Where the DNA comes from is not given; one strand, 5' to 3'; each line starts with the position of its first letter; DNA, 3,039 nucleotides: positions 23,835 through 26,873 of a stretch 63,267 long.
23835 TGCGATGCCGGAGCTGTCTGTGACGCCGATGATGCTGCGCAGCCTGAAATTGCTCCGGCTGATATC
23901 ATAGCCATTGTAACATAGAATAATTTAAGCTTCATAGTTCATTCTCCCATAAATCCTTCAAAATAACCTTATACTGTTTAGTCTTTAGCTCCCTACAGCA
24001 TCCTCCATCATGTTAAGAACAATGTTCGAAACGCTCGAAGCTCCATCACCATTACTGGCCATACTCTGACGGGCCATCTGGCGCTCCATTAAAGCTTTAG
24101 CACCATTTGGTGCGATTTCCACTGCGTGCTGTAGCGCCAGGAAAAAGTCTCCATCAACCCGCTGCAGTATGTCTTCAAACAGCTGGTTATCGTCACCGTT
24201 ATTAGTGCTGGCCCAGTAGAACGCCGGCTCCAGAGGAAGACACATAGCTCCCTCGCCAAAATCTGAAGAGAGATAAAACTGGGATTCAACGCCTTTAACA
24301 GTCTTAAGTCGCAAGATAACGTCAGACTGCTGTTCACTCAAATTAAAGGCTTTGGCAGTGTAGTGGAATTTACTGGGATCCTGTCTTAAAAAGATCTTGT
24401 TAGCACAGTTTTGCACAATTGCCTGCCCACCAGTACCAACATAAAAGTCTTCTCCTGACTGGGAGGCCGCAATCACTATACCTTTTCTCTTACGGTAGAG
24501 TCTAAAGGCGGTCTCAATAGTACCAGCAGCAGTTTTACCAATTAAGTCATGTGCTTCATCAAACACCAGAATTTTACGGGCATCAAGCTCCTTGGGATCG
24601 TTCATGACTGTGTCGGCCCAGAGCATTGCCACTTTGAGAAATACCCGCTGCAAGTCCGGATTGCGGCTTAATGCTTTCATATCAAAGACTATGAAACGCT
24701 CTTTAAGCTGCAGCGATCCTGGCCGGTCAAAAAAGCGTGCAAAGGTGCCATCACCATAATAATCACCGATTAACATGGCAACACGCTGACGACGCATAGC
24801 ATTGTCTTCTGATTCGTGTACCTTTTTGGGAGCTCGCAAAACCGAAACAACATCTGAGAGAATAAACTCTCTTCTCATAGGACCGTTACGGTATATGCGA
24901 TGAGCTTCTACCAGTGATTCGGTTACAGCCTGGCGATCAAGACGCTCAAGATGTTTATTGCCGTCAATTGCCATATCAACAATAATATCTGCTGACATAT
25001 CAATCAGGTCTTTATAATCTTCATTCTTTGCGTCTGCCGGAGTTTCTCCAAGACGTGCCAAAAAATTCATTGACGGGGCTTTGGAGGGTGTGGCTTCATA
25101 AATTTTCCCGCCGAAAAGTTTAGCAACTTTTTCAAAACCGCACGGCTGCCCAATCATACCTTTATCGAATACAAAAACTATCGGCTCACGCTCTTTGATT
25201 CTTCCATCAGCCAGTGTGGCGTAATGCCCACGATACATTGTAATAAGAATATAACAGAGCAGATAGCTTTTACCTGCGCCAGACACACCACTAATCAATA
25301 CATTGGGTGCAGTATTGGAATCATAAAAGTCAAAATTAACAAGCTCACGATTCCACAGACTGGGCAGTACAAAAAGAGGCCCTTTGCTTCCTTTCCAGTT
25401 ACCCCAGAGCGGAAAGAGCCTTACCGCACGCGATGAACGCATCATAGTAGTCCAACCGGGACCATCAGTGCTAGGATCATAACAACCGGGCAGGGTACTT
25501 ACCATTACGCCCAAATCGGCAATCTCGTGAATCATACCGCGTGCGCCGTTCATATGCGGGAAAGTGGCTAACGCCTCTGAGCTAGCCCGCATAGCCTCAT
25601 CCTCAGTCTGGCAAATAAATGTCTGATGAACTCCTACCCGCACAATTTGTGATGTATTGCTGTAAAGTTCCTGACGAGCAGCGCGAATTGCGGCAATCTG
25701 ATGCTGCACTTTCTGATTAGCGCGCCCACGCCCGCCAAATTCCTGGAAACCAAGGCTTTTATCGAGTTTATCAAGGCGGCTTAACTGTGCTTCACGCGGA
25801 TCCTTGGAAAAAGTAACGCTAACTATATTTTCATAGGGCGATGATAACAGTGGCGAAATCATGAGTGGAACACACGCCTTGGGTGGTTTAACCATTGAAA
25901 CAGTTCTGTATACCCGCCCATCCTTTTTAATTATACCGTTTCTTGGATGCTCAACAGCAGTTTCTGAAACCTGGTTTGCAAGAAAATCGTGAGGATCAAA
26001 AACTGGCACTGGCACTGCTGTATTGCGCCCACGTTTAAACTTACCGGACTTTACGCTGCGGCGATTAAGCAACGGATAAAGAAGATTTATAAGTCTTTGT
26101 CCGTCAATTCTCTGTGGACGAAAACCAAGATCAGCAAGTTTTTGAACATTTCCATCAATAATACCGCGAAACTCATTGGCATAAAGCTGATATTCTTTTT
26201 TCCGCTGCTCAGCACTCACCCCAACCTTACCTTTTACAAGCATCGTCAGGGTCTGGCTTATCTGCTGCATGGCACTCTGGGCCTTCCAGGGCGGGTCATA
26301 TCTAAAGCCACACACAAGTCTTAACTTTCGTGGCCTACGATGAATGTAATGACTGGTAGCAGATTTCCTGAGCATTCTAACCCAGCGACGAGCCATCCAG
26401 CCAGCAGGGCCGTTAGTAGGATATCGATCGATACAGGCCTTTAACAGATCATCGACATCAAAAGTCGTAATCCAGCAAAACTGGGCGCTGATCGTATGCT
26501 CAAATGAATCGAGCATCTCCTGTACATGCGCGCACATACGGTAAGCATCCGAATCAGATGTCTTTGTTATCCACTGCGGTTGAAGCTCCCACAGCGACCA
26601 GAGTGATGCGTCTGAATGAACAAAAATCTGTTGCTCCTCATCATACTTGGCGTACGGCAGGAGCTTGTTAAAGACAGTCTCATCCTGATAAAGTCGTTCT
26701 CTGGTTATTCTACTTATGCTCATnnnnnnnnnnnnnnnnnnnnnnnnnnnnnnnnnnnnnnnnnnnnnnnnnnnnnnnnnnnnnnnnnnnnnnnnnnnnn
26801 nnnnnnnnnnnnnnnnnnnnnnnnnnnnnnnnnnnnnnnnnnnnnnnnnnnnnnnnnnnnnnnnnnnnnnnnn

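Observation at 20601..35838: Highly diverged F/G-type-like T4SS locus with no recognisable relaxase, integrase or several canonical mating-pair genes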

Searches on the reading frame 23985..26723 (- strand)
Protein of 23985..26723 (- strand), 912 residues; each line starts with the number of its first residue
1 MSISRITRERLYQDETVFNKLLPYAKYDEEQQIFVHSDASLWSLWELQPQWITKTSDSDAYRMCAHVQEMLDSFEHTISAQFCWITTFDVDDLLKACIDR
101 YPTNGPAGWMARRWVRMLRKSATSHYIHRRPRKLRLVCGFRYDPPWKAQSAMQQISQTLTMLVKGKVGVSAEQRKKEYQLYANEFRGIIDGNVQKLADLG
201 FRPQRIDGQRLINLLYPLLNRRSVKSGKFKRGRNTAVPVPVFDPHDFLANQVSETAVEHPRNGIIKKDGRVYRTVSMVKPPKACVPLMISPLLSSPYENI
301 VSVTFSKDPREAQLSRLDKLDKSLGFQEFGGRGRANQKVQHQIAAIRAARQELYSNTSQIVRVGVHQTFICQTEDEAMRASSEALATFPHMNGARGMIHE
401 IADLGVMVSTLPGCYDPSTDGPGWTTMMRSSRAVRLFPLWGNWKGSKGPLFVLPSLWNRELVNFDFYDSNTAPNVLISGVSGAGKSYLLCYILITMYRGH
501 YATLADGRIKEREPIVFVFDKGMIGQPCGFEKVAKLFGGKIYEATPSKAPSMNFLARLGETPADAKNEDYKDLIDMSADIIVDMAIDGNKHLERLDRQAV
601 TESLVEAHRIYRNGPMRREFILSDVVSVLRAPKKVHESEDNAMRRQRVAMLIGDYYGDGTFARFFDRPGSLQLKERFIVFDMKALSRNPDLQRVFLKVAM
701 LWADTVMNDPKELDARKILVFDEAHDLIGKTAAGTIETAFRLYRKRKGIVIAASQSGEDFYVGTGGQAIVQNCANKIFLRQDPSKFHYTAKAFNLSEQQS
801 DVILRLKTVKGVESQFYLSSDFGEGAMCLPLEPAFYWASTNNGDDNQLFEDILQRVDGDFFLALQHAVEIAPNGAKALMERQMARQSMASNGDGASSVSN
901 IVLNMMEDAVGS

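Call 3: search_protein_families(library=pfam, proteins=[window:23985-26723:-], max_evalue=0.01)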
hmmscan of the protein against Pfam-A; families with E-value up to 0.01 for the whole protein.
window:23985-26723:- (912 aa): 2 families
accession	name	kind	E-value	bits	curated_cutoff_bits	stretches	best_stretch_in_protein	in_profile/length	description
PF11130.14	TraC_F_IV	-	3.8e-14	53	28.1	1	18-388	1-349/375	TraC protein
PF19044.6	P-loop_TraG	-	8.1e-11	41.6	25.8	1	642-808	178-347/413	TraG P-loop domain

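Call 5: search_protein_families(library=ncbifam, proteins=[window:23985-26723:-], max_evalue=0.1)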
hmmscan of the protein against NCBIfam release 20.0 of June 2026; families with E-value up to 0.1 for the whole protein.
window:23985-26723:- (912 aa): 10 families
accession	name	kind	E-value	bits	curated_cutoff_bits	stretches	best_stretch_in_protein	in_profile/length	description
TIGR02746.1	TraC-F-type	equivalog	5.6e-54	183.3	567.05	1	295-853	251-783/800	type IV secretion system protein TraC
TIGR00929.1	VirB4_CagE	subfamily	2e-34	118.9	643.1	2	464-805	426-726/792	VirB4 family type IV secretion/conjugal transfer ATPase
NF010278.0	PRK13721.1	subfamily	7.1e-19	67.2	1177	2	622-810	593-792/874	type IV secretion system protein TraC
TIGR03744.1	traC_PFL_4706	equivalog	4.1e-17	61.4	520.6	3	297-496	304-498/892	conjugative transfer ATPase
NF045975.1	VirB4_plasma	equivalog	9.3e-17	60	590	1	621-795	656-846/894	Mbov_0397 family ICE element conjugal transfer ATPase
NF045971.1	conju_CD1110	equivalog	1.3e-12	46.9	325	1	529-806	455-718/752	VirB4-like conjugal transfer ATPase, CD1110 family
NF010447.0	PRK13873.1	equivalog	6.8e-07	27.6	1020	1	651-865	578-788/815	conjugal transfer protein TrbE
TIGR03783.1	Bac_Flav_CT_G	subfamily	7.6e-06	24.1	261.55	1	619-808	574-762/829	TraG family conjugative transposon ATPase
NF010473.0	PRK13898.1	equivalog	1.3e-05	23.5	1050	1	649-802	580-730/801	type IV secretion system ATPase VirB4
NF010427.0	PRK13853.1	equivalog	0.012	13.5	957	0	718-799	630-712/789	type IV secretion system protein VirB4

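Call 7: find_homologous_proteins(query=window:23985-26723:-)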
Query window:23985-26723:- (912 aa): 308 proteins with E <= 0.001 among 8000 candidates; the best 120 are listed.
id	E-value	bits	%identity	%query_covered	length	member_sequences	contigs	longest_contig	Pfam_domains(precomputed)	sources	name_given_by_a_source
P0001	0.0e+0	2106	100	100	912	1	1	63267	PF19044.7,PF11130.15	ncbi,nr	ncbi:MAG: hypothetical protein D6719_02610 [Candidatus Dadabacteria bacterium]|nr:MAG: hypothetical 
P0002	0.0e+0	1662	76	100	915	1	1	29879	PF19044.7,PF11130.15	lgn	-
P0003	0.0e+0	1661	76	100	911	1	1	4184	PF19044.7,PF11130.15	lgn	-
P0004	0.0e+0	1659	77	100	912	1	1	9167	PF19044.7,PF11130.15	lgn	-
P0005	0.0e+0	1659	77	100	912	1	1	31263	PF19044.7,PF11130.15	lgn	-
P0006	0.0e+0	1655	77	100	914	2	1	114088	PF19044.7,PF11130.15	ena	-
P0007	0.0e+0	1649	76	100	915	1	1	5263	PF19044.7,PF11130.15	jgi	-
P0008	0.0e+0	1627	76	100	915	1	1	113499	PF19044.7,PF11130.15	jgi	-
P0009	0.0e+0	1624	76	99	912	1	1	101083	PF19044.7,PF11130.15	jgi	-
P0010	0.0e+0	1623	75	100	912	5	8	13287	PF19044.7,PF11130.15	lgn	-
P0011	0.0e+0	1617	75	100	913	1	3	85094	PF19044.7,PF11130.15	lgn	-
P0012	0.0e+0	1616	75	100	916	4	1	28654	PF19044.7,PF11130.15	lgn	-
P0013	0.0e+0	1611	74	100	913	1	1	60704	PF19044.7,PF11130.15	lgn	-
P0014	0.0e+0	1611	74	100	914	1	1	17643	PF19044.7,PF11130.15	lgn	-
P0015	0.0e+0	1607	74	100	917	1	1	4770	PF19044.7,PF11130.15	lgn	-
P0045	0.0e+0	1549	71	98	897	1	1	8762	PF19044.7,PF11130.15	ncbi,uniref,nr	ncbi:MAG: TraC family protein [SAR324 cluster bacterium]|uniref:TraC family protein n=1 Tax=SAR324 c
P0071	0.0e+0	1533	71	100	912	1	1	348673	PF19044.7,PF11130.15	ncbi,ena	-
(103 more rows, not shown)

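Call 13: find_encoding_contigs(protein=P0071, flank=10000, max_places=2)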
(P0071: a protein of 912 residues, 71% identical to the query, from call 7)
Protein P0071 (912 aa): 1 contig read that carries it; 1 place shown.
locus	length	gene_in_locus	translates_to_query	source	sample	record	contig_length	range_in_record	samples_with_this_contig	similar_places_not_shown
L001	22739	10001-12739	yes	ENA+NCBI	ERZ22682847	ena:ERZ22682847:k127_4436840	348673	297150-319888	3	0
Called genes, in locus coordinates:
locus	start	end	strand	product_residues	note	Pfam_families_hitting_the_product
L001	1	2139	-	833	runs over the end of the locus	-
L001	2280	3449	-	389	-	PF04551:GcpE, PF26540:GcpE_C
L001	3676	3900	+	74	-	-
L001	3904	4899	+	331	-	PF05686:Glyco_transf_90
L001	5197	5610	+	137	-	-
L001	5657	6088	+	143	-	-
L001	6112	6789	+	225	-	-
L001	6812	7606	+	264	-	-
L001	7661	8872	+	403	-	PF03743:TrbI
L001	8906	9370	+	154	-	-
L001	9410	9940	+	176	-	-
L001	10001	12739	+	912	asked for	PF11130:TraC_F_IV, PF19044:P-loop_TraG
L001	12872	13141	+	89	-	-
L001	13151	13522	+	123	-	-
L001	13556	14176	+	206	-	PF03703:bPH_2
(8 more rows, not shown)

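Call 14: find_encoding_contigs(protein=P0045, flank=10000, max_places=2)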
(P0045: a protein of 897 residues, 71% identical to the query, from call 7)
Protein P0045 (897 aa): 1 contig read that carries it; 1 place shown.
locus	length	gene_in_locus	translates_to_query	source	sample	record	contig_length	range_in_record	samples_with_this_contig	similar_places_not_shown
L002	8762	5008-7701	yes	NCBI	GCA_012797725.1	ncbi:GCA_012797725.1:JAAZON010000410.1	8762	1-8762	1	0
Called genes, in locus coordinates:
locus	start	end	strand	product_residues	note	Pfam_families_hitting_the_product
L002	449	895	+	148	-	-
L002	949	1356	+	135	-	-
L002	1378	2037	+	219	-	-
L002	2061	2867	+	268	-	-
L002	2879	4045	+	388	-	PF03743:TrbI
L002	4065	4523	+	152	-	-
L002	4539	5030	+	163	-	-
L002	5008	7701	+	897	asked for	PF11130:TraC_F_IV, PF19044:P-loop_TraG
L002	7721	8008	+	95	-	-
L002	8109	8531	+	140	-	-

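Call 16: find_related_loci(query=A1, collection=genome_contigs, flank=10000)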
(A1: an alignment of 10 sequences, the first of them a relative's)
Query A1 (912 aa) in genome_contigs; peptide patterns used: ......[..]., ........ (x = any residue, [..] = any of these).
206 stretches matched a pattern; 114 encode a relative of the query (tblastn E <= 1e-3); the best 80 are kept; 80 distinct loci.
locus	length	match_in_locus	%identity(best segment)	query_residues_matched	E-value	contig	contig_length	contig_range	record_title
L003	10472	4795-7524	75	1-911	0e+0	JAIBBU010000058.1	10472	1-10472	MAG: Oligoflexia bacterium isolate SSF28 NODE_134611_length_10472_cov_6.730594, whole genome shotgun sequence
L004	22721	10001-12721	75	1-909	0e+0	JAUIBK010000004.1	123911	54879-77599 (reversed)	MAG: bacterium isolate 6_bin.32 NODE_271_length_123911_cov_1.160804, whole genome shotgun sequence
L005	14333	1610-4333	75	1-911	0e+0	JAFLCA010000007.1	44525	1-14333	MAG: Deltaproteobacteria bacterium isolate UWPOB_DELTA1 gnl_X_BEAILMKM_7, whole genome shotgun sequence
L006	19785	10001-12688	74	1-896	0e+0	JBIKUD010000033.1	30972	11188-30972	MAG: Bdellovibrionota bacterium isolate ME2015-08-07_3300034020_group6_bin153 Rohwer_bin1161_scaffold_764_c1, whole geno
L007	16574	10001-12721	71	1-909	0e+0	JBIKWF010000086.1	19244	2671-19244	MAG: Bdellovibrionota bacterium isolate ME2015-09-01_3300035663_group6_bin89 Rohwer_bin1204_scaffold_1655_c1, whole geno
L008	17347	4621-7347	72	1-912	0e+0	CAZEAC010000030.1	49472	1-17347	MAG TPA_asm: uncultured Bdellovibrionales bacterium isolate SRP342105_co1_466 genome assembly, contig: NODE_857_length_4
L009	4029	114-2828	71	1-907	0e+0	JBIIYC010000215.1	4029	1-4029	MAG: Bdellovibrionota bacterium isolate ME2005-08-16_3300042507_group2_bin71 Rohwer_bin1169_scaffold_33942_c1, whole gen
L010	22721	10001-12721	70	1-909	0e+0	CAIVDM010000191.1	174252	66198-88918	MAG: uncultured delta proteobacterium isolate ErkenSummer_bin-0574 genome assembly, contig: bin-0574:191/255, whole geno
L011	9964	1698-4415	71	1-906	0e+0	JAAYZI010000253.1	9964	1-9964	MAG: Deltaproteobacteria bacterium isolate AS06rmzACSIP_307 516180_AS06, whole genome shotgun sequence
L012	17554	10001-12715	70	1-904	0e+0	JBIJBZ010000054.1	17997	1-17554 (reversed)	MAG: Bdellovibrionota bacterium isolate ME2006-08-10D11_3300044971_group2_bin88 Rohwer_bin1171_scaffold_2109_c1, whole g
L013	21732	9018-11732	70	1-907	0e+0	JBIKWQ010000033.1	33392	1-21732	MAG: Bdellovibrionota bacterium isolate ME2015-09-13_3300035666_group6_bin39 Rohwer_bin1188_scaffold_850_c1, whole genom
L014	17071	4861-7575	70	1-907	0e+0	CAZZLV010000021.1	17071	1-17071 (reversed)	MAG TPA_asm: uncultured Bdellovibrionales bacterium isolate SRP124364_co1_308 genome assembly, contig: NODE_3395_length_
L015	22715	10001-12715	70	1-907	0e+0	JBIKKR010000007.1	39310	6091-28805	MAG: Bdellovibrionota bacterium isolate ME2014-08-05_3300044627_group5_bin128 Rohwer_bin1184_scaffold_436_c2, whole geno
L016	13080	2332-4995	71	1-888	0e+0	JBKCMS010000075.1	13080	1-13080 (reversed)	MAG: Pseudomonadota bacterium isolate samp_506_metabat2_168 samp_506_895588, whole genome shotgun sequence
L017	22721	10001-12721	71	1-909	0e+0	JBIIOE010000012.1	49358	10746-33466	MAG: Bdellovibrionota bacterium isolate ME2002-09-27pf_3300034103_group1_bin185 Rohwer_bin1191_scaffold_303_c1, whole ge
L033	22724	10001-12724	70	3-910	0e+0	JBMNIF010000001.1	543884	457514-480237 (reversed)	MAG: Bdellovibrionota bacterium isolate SBF912LR0HQ0111 contig_24933, whole genome shotgun sequence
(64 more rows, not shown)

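Call 26: search_dna_similar(query=window:23985-26723:-, collection=plasmids, mode=protein, max_rows=25)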
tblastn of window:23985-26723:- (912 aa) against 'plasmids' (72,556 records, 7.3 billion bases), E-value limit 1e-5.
Records with a match: 3509; places in all: 3549; records where one place covers at least 80% of the query: 8.
Best place of each record, by identity: <60% 3509.
By first word of the organism name: Klebsiella 904; Escherichia 610; Salmonella 508; Enterobacter 434; Citrobacter 225; Providencia 98; Aeromonas 59; Vibrio 58; Proteus 50; Burkholderia 44; and 119 more.
By predicted mobility (MOB-suite, as given by PLSDB): conjugative 2978; non-mobilizable 374; mobilizable 157.
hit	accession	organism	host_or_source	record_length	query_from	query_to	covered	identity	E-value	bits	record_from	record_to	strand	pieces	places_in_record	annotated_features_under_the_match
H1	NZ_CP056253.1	Citrobacter sp. RHBSTW-00903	culture,Wastewater influent sample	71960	3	815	89%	22.8%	6e-10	71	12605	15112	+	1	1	conjugative transfer ATPase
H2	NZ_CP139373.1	Klebsiella aerogenes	Homo sapiens,sputum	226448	3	815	89%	22.7%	8e-10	71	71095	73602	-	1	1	conjugative transfer ATPase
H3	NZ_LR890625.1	Klebsiella pneumoniae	Homo sapiens,urine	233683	3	815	89%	22.7%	8e-10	71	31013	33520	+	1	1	conjugative transfer ATPase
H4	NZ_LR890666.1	Klebsiella pneumoniae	Homo sapiens,urine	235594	3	815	89%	22.7%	8e-10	71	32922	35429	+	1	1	conjugative transfer ATPase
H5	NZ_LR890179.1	Klebsiella pneumoniae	-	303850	3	815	89%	22.7%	8e-10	71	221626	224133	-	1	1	conjugative transfer ATPase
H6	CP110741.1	Klebsiella pneumoniae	Homo sapiens,urine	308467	3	815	89%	22.7%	8e-10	71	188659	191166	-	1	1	conjugative transfer ATPase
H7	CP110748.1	Klebsiella pneumoniae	Homo sapiens,urine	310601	3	815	89%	22.7%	8e-10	71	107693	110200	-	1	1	conjugative transfer ATPase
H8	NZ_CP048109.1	Klebsiella michiganensis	Bactrocera dorsalis,cell culture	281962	3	815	89%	21.9%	4e-12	79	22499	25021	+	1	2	conjugative transfer ATPase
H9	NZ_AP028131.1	Vibrio fluvialis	Homo sapiens,Stool sample from a ...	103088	194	869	74%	23.1%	8e-25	119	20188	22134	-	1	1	TraC family protein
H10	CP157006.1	Methylomonas sp. AM2-LC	-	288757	194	845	71%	23.3%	5e-27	127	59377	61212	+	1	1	record has no annotation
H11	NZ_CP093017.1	Pseudomonas aeruginosa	River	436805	178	876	77%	21.7%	2e-10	73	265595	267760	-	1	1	hypothetical protein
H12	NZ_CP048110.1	Klebsiella michiganensis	Bactrocera dorsalis,cell culture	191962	200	810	67%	24.0%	6e-15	88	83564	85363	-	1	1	traC: type IV secretion system protein TraC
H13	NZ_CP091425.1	Methylobacter sp. YRD-M1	isolate,wetland soil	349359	194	825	69%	23.2%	4e-20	104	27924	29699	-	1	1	traC: type IV secretion system protein TraC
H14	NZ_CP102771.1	Myxococcus stipitatus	-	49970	272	877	66%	23.4%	4e-22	110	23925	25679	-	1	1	ATP-binding protein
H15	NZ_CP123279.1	Myxococcus sp. MxC21-1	bacteria,soil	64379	352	877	58%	25.1%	1e-22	112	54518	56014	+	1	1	TraC family protein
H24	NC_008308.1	Novosphingobium sp. KA1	-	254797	428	869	48%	28.2%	5e-17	94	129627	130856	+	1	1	traC: type IV secretion system protein TraC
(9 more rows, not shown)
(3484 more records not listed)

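Call 45: search_protein_families(library=pfam, alignment_id=A4, max_evalue=0.05)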
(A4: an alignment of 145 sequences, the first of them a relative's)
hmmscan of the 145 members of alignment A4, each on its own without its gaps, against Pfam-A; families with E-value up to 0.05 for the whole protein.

A. member 1, L001:5657-6085:+ (143 aa): 0 families

B. families by the number of members that match (of 145 scanned): 18 families
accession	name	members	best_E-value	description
PF05309.16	TraE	18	1.3e-09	TraE protein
PF04956.18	TrbC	8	2.9e-05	TrbC/VIRB2 pilin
PF02659.21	Mntp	3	0.0026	Putative manganese efflux pump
PF16816.10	DotD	2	0.0026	DotD protein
PF11255.13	DUF3054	2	0.0061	Protein of unknown function (DUF3054)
PF04212.24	MIT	1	0.0066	MIT (microtubule interacting and transport) domain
PF01399.33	PCI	1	0.0084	PCI domain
PF13272.11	Holin_2-3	1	0.01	Putative 2/3 transmembrane domain holin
PF25238.1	OGFOD2-like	1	0.012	OGFOD2-like domain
PF05235.19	CHAD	1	0.014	CHAD domain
PF08139.17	LPAM_1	1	0.02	Prokaryotic membrane lipoprotein lipid attachment site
PF16250.10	DUF4907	1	0.025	Domain of unknown function (DUF4907)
PF05351.17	GMP_PDE_delta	1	0.026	GMP-PDE, delta subunit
PF15621.11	PROL5-SMR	1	0.031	Proline-rich submaxillary gland androgen-regulated family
PF04972.22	BON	1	0.037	BON domain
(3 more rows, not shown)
